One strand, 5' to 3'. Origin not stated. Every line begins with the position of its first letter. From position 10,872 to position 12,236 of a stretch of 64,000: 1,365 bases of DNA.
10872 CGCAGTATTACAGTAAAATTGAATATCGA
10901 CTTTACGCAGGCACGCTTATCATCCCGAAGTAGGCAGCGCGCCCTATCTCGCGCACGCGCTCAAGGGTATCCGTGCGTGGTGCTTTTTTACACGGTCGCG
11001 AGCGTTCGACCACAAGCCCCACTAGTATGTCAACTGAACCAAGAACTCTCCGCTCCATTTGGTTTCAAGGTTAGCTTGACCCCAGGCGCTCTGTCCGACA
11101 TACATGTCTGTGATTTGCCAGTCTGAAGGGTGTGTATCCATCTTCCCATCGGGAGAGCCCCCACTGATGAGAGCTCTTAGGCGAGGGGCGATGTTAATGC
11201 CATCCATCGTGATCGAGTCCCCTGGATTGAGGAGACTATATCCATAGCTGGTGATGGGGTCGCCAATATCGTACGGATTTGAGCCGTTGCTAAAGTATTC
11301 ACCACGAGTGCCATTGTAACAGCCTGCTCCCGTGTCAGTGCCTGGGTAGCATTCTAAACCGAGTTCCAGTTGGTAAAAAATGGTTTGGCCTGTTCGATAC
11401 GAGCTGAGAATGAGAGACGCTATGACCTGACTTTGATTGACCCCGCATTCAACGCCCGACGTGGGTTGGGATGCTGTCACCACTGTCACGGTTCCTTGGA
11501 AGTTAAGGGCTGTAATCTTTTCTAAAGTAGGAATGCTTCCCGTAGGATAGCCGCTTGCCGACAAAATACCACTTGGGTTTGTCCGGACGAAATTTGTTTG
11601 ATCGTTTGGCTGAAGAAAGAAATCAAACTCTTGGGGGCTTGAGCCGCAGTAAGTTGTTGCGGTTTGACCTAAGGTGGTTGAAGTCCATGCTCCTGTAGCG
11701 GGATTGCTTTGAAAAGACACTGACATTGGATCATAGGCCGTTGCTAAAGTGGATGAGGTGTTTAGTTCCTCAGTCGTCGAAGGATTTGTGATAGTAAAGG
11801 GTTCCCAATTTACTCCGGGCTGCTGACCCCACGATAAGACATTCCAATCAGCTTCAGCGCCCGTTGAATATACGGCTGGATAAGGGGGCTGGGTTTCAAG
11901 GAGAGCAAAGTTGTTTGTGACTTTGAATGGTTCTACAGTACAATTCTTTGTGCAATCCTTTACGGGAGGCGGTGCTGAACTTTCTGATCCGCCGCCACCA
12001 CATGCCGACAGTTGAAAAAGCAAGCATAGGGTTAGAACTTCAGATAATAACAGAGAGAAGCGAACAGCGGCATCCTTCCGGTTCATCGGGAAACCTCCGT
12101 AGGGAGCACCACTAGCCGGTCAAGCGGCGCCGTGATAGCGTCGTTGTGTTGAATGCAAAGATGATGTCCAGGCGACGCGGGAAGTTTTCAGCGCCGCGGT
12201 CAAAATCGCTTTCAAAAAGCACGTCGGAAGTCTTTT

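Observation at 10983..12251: AT-rich lipoprotein gene bracketed by 20-bp perfect direct repeats that duplicate the 3' end of secA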

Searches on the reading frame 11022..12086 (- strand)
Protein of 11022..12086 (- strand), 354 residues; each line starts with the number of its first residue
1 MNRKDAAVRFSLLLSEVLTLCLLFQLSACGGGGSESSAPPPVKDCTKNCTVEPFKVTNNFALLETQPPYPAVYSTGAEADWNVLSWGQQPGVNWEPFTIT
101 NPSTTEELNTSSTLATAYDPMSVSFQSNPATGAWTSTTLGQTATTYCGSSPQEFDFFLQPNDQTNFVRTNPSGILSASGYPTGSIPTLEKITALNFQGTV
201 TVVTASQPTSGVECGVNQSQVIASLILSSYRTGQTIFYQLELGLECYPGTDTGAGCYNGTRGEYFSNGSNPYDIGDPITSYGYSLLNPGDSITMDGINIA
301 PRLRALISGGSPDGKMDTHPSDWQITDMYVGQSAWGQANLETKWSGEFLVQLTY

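Call 8: search_protein_families(library=pfam, proteins=[window:11022-12086:-], max_evalue=0.01)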
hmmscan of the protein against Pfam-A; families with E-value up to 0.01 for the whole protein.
window:11022-12086:- (354 aa): 0 families

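Call 22: find_encoding_contigs(protein=window:11022-12086:-, flank=10000, max_places=10)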
Protein window:11022-12086:- (354 aa): 1 contig read that carries it; 1 place shown.
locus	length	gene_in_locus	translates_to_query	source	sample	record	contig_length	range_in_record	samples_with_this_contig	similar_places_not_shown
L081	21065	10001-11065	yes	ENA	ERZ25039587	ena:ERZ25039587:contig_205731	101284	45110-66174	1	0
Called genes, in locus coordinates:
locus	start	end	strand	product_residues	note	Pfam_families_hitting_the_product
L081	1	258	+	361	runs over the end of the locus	PF04055:Radical_SAM, PF19288:CofH_C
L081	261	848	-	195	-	-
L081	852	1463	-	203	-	-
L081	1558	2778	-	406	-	PF03054:tRNA_Me_trans, PF20259:tRNA_Me_trans_M, PF20258:tRNA_Me_trans_C (weak)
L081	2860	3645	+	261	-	PF13413:HTH_25, PF13464:RodZ_C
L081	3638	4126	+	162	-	PF04461:YajQ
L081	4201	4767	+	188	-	PF03816:LytR_cpsA_psr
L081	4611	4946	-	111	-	-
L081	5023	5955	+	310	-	PF13399:LytR_C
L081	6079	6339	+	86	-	-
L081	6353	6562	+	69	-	-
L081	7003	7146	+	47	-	PF16321:Ribosom_S30AE_C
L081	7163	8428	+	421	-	PF07517:SecA_DEAD, PF01043:SecA_PP_bind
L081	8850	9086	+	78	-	PF07516:SecA_SW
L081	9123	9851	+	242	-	PF07516:SecA_SW, PF02810:SEC-C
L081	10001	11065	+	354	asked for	-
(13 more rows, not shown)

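Call 23: find_homologous_proteins(query=window:11022-12086:-, max_evalue=0.001)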
Query window:11022-12086:- (354 aa): 23 proteins with E <= 0.001 among 3926 candidates.
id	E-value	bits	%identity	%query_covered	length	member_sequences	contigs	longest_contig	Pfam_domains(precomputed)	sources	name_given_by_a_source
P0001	7.9e-232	787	97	100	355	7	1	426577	-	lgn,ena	-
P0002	1.6e-195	667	84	100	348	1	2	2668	-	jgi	jgi:hypothetical protein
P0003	5.0e-189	646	82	100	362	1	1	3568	-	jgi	jgi:hypothetical protein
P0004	3.4e-184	630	81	100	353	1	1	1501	-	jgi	-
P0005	4.2e-184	630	80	100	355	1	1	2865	-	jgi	jgi:hypothetical protein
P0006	4.7e-181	620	79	100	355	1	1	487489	-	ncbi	-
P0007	2.0e-177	608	77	100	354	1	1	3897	-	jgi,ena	-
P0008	2.3e-177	607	78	100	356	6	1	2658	-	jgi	jgi:hypothetical protein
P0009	7.9e-176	602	78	100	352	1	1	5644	-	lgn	-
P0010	5.4e-174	596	78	100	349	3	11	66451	-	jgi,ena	-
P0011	1.8e-170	585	74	100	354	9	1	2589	-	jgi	jgi:hypothetical protein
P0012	5.1e-169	580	83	90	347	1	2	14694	-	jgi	jgi:hypothetical protein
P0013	5.6e-168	577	78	95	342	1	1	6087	-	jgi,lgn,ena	-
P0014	3.1e-164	564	80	91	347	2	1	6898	-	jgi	jgi:hypothetical protein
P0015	1.2e-163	562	71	100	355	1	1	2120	-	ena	-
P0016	8.2e-160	550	71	100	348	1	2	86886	-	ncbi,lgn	-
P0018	2.1e-155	535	77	93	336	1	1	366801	-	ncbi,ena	-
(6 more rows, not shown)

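Call 24: find_encoding_contigs(protein=P0001, flank=10000, max_places=4)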
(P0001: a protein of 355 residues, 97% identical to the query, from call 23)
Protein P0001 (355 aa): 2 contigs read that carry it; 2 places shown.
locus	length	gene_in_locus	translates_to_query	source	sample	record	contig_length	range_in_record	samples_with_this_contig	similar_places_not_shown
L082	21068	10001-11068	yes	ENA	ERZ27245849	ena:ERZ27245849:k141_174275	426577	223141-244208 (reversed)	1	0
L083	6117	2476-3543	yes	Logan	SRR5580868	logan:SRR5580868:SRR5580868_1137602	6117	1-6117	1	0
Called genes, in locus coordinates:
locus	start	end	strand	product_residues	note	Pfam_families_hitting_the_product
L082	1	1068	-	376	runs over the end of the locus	PF04055:Radical_SAM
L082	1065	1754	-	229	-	PF03167:UDG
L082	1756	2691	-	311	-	PF00535:Glycos_transf_2, PF13641:Glyco_tranf_2_3, PF13632:Glyco_trans_2_3 (weak)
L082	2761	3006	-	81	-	PF08984:DUF1858 (weak)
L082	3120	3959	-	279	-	PF02548:Pantoate_transf, PF13714:PEP_mutase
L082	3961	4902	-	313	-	PF03462:PCRF, PF00472:RF-1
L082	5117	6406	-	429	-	-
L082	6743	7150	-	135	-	PF05988:DUF899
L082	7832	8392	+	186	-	PF15956:DUF4760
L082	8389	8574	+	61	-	-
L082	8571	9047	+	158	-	-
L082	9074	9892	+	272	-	-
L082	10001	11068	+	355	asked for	-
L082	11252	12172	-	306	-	-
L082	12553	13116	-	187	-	-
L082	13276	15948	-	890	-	PF07517:SecA_DEAD, PF01043:SecA_PP_bind, PF21090:P-loop_SecA, PF00271:Helicase_C (faint), PF21090:P-loop_SecA, PF07516:SecA_SW, PF02810:SEC-C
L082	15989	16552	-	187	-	PF02482:Ribosomal_S30AE, PF16321:Ribosom_S30AE_C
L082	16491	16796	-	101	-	-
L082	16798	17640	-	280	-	PF01522:Polysacc_deac_1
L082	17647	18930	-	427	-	PF03816:LytR_cpsA_psr, PF13399:LytR_C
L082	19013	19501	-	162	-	PF04461:YajQ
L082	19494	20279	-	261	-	PF13413:HTH_25, PF13464:RodZ_C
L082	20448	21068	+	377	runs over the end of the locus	PF03054:tRNA_Me_trans, PF20259:tRNA_Me_trans_M, PF20258:tRNA_Me_trans_C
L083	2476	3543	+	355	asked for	-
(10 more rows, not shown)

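Call 25: find_encoding_contigs(protein=P0006, flank=10000, max_places=4)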
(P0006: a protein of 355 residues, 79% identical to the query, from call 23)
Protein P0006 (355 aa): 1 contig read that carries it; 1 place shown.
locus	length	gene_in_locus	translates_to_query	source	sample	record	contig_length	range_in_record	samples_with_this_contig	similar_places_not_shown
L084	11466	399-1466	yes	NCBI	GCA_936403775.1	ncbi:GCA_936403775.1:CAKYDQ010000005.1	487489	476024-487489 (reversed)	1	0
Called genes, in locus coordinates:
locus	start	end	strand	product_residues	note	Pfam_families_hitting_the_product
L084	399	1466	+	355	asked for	-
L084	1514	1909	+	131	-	PF02627:CMD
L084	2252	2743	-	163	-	-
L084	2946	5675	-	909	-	PF07517:SecA_DEAD, PF01043:SecA_PP_bind, PF21090:P-loop_SecA, PF07516:SecA_SW, PF02810:SEC-C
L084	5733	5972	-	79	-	-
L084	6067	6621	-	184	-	PF02482:Ribosomal_S30AE, PF16321:Ribosom_S30AE_C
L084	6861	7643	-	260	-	PF01522:Polysacc_deac_1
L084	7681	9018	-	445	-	PF03816:LytR_cpsA_psr, PF13399:LytR_C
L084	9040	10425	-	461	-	PF00919:UPF0004, PF04055:Radical_SAM, PF18693:TRAM_2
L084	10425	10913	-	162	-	PF04461:YajQ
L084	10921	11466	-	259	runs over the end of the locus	PF13413:HTH_25, PF13464:RodZ_C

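Call 26: find_encoding_contigs(protein=P0018, flank=10000, max_places=4)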
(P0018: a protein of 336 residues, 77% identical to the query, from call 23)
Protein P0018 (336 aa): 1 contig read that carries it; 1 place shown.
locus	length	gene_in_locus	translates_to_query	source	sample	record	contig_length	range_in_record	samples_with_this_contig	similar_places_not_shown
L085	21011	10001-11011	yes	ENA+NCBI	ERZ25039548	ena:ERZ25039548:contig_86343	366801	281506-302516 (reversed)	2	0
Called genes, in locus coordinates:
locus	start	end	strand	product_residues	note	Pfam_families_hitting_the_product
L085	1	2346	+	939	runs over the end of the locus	PF00211:Guanylate_cyc, PF00931:NB-ARC (weak), PF25872:HTH_77, PF17874:TPR_MalT, PF13424:TPR_12 (weak)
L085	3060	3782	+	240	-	-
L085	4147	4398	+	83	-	-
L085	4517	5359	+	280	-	PF13424:TPR_12 (weak)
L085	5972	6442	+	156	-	PF00190:Cupin_1 (weak), PF07883:Cupin_2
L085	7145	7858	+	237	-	PF00211:Guanylate_cyc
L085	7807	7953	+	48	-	-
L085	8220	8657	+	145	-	PF25872:HTH_77 (weak)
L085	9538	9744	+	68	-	-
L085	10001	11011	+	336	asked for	-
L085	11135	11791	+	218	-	-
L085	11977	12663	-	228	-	-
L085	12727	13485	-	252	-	PF12146:Hydrolase_4, PF00561:Abhydrolase_1 (weak), PF12697:Abhydrolase_6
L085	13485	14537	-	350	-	PF13650:Asp_protease_2 (faint), PF13180:PDZ_2 (weak), PF17820:PDZ_6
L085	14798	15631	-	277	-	PF00561:Abhydrolase_1, PF12146:Hydrolase_4, PF12697:Abhydrolase_6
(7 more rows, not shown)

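Call 33: find_encoding_contigs(protein=P0010, flank=10000, max_places=6)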
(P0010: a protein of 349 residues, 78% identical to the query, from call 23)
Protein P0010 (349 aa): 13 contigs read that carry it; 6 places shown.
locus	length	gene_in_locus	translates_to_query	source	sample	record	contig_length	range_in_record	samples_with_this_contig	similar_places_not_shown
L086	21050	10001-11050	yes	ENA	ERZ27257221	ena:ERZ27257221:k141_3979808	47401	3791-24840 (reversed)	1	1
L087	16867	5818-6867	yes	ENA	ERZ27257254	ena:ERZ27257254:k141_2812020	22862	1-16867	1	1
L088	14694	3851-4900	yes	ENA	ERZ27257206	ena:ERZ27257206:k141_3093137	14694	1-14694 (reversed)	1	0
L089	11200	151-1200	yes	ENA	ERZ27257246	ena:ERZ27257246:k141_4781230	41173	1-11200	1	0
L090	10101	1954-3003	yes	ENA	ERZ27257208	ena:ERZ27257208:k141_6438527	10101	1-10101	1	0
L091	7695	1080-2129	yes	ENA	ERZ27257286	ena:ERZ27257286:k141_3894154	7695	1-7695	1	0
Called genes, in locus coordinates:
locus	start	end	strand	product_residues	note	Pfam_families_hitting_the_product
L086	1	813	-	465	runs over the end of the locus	-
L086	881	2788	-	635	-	PF24684:Vgb_lyase, PF07494:Reg_prop (faint), PF24684:Vgb_lyase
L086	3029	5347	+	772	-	PF13518:HTH_28 (weak), PF13551:HTH_29, PF13565:HTH_32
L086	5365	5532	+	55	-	-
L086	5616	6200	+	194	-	-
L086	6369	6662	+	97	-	-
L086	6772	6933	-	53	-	-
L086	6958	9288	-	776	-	PF13518:HTH_28 (weak), PF13551:HTH_29, PF13565:HTH_32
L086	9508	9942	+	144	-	-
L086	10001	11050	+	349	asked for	-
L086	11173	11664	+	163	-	-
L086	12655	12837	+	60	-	-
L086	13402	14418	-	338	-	PF03060:NMO, PF01070:FMN_dh (weak)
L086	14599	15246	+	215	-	-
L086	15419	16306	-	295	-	-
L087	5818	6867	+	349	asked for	-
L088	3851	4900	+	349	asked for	-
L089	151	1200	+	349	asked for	-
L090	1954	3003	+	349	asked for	-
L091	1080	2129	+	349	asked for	-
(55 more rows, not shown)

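Call 34: find_encoding_contigs(protein=P0016, flank=10000, max_places=4)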
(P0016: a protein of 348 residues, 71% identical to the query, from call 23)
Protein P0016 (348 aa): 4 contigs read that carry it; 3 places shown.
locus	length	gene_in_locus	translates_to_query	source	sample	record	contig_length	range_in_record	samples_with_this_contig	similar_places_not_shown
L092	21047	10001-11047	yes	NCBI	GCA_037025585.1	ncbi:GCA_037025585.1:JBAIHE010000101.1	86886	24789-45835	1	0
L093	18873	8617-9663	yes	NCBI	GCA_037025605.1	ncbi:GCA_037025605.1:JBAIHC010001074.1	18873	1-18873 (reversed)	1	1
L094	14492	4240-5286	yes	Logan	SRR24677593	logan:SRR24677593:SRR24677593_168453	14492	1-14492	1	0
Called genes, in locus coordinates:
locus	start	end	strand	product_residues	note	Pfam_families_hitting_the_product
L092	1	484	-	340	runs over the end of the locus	PF24684:Vgb_lyase, PF07494:Reg_prop (faint), PF24684:Vgb_lyase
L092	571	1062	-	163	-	-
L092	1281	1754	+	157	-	-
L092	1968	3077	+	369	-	-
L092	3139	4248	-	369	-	PF08450:SGL (faint), PF24684:Vgb_lyase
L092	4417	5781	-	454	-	-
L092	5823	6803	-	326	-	-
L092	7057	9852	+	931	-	PF13424:TPR_12 (faint), PF00931:NB-ARC (weak), PF13401:AAA_22, PF25872:HTH_77 (weak)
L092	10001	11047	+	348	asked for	-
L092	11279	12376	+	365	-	PF07732:Cu-oxidase_3, PF07731:Cu-oxidase_2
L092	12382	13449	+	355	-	PF07732:Cu-oxidase_3 (faint), PF07731:Cu-oxidase_2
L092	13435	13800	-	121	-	-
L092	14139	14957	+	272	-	-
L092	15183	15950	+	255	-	PF00781:DAGK_cat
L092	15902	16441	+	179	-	PF19279:YegS_C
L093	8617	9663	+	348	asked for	-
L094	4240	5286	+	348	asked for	-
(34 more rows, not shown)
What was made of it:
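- Contexts differ between genomes (calls 24-26, 33, 34).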

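Call 63: predict_structure(alignment_id=A2)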
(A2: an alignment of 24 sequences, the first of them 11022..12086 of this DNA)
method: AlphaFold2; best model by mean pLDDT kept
length: 354 residues; sequences in the alignment: 24
mean_pLDDT: 52.1   pTM: 0.53
mean pLDDT of the five models: 52.1, 50.4, 49.1, 48.5, 47.3
residues with pLDDT >= 90: 8; 70-90: 87; 50-70: 86; < 50: 173
segments of 3 or more residues with pLDDT < 50: 1-3, 26-173, 208-216, 337-346
pLDDT, mean of each block of 10 residues (from residue 1): 56 62 48 30 27 24 32 33 34 25 25 25 30 30 34 39 32 58 84 76 57 50 77 81 65 52 59 77 77 78 87 85 79 49 45 60
secondary structure, 60 per line:
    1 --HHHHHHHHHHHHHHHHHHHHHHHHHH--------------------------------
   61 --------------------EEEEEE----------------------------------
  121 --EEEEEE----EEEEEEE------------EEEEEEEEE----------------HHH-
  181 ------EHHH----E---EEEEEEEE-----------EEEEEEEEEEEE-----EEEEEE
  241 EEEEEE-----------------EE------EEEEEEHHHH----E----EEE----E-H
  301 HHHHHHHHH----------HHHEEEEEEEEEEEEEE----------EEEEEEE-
elements in order: H3-28 E81-86 E123-128 E133-139 E152-160 E199-206 E218-229 E235-246 E272-277 H278-281 E291-293 H300-309 E323-336 E347-353

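Call 64: find_encoding_contigs(protein=P0002, flank=5000, max_places=4)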
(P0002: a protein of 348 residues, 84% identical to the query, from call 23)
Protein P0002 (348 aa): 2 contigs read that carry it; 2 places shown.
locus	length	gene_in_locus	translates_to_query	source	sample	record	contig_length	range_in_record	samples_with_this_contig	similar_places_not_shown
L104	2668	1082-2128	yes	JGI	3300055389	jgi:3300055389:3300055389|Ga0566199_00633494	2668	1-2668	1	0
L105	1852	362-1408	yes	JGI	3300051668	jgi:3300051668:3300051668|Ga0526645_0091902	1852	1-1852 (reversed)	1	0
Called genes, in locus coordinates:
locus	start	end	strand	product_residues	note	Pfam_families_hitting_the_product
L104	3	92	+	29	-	?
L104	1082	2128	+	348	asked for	-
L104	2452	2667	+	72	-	?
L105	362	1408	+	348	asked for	-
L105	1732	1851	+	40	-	?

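Call 65: find_encoding_contigs(protein=P0003, flank=5000, max_places=4)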
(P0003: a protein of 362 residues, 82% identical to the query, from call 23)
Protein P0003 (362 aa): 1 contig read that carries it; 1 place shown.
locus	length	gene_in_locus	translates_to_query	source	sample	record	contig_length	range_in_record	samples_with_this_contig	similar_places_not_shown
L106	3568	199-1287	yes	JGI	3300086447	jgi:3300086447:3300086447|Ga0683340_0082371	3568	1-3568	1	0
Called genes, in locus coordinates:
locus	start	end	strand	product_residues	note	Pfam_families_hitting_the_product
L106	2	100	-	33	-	?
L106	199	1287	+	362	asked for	-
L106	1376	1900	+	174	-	-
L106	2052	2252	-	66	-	-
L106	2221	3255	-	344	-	PF13650:Asp_protease_2 (weak)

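Call 76: search_protein_families(library=ncbifam, proteins=[window:11022-12086:-], max_evalue=0.1)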
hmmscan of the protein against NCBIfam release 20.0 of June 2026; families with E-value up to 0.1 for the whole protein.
window:11022-12086:- (354 aa): 0 families
